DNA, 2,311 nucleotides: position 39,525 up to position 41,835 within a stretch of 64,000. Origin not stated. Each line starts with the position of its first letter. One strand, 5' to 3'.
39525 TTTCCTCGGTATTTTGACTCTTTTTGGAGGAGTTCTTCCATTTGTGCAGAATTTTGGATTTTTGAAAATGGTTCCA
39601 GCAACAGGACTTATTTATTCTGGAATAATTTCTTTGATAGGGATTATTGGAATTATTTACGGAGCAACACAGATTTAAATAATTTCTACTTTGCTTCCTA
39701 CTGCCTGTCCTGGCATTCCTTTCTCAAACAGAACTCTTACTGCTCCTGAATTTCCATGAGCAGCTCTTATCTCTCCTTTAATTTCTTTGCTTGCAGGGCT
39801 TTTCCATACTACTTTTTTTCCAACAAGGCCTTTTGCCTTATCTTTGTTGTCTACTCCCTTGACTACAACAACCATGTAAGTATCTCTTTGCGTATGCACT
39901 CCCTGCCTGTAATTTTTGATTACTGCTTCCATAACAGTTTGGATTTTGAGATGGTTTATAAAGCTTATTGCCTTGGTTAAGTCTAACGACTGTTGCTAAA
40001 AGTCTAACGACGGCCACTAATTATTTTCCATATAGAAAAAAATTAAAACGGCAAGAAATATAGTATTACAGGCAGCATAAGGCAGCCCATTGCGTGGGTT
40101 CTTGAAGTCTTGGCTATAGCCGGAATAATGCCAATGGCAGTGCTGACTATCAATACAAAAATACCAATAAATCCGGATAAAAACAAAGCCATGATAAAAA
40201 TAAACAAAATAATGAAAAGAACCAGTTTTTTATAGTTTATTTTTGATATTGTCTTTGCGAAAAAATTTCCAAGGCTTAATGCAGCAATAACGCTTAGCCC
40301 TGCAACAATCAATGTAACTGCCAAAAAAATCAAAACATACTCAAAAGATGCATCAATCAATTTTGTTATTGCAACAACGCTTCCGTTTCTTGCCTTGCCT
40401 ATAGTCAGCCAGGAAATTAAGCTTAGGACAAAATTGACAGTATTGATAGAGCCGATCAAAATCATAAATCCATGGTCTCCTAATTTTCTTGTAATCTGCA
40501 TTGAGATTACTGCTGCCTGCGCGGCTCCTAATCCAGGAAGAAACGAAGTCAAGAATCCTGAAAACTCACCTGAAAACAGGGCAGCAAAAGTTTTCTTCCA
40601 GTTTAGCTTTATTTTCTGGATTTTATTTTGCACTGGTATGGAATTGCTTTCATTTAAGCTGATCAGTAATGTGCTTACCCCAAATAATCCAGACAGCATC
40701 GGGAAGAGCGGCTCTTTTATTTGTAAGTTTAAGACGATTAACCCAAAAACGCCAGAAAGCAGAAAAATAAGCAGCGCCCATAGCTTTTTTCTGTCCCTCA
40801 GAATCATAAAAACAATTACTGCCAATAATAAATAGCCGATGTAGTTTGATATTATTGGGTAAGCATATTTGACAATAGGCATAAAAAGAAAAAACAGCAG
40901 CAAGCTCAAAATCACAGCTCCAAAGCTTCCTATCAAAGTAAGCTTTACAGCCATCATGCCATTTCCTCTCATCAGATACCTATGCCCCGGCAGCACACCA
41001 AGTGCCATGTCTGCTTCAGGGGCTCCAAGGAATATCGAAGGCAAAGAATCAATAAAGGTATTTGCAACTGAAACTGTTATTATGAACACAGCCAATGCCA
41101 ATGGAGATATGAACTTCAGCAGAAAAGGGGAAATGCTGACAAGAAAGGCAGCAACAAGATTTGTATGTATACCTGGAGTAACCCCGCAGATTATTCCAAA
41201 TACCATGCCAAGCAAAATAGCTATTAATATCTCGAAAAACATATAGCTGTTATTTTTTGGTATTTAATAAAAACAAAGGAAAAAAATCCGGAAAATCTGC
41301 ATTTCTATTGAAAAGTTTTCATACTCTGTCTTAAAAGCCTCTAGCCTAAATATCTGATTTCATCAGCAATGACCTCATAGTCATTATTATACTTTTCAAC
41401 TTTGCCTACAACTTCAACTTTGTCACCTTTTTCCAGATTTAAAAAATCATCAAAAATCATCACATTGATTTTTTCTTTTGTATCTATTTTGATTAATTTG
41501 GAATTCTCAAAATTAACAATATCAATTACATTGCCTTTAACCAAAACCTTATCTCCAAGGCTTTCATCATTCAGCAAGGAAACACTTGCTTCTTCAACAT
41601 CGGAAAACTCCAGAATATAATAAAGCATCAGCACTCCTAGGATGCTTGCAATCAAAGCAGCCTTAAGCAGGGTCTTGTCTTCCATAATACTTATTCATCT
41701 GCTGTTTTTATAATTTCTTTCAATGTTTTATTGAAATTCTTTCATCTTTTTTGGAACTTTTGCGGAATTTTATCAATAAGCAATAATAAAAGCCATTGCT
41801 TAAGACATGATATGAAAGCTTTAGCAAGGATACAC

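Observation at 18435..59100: Conserved ~28-bp palindromic motif upstream of four promoters (rpl11, rpl35ae, gyrB, small-ORF operon)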

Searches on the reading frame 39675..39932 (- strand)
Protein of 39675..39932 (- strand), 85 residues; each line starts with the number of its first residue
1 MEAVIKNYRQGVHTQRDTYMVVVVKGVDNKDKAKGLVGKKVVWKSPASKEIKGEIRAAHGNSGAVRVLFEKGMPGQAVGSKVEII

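Call 12: search_protein_families(library=pfam, proteins=[window:39675-39932:-], max_evalue=0.01)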
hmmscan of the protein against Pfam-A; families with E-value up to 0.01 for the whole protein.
window:39675-39932:- (85 aa): 2 families
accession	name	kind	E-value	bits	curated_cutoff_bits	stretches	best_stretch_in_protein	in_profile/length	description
PF01247.24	Ribosomal_L35Ae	-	1e-15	58.1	27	1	2-84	4-94/95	Ribosomal protein L35Ae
PF01782.24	RimM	-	0.0012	19.4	23.5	0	17-42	54-79/84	RimM N-terminal domain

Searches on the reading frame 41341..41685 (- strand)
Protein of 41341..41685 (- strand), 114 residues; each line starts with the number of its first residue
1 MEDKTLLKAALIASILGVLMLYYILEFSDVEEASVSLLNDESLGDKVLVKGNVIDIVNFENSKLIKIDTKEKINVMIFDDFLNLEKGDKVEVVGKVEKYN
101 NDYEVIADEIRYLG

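Call 38: search_protein_families(library=pfam, proteins=[window:41341-41685:-], max_evalue=0.001)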
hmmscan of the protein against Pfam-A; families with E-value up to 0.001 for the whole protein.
window:41341-41685:- (114 aa): 2 families
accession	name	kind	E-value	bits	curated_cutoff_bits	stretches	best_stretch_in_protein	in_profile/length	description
PF01336.31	tRNA_anti-codon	-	4.6e-07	30.1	27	1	68-111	24-73/75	OB-fold nucleic acid binding domain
PF13742.12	tRNA_anti_2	-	0.00036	21.1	27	1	36-110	12-94/95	OB-fold nucleic acid binding domain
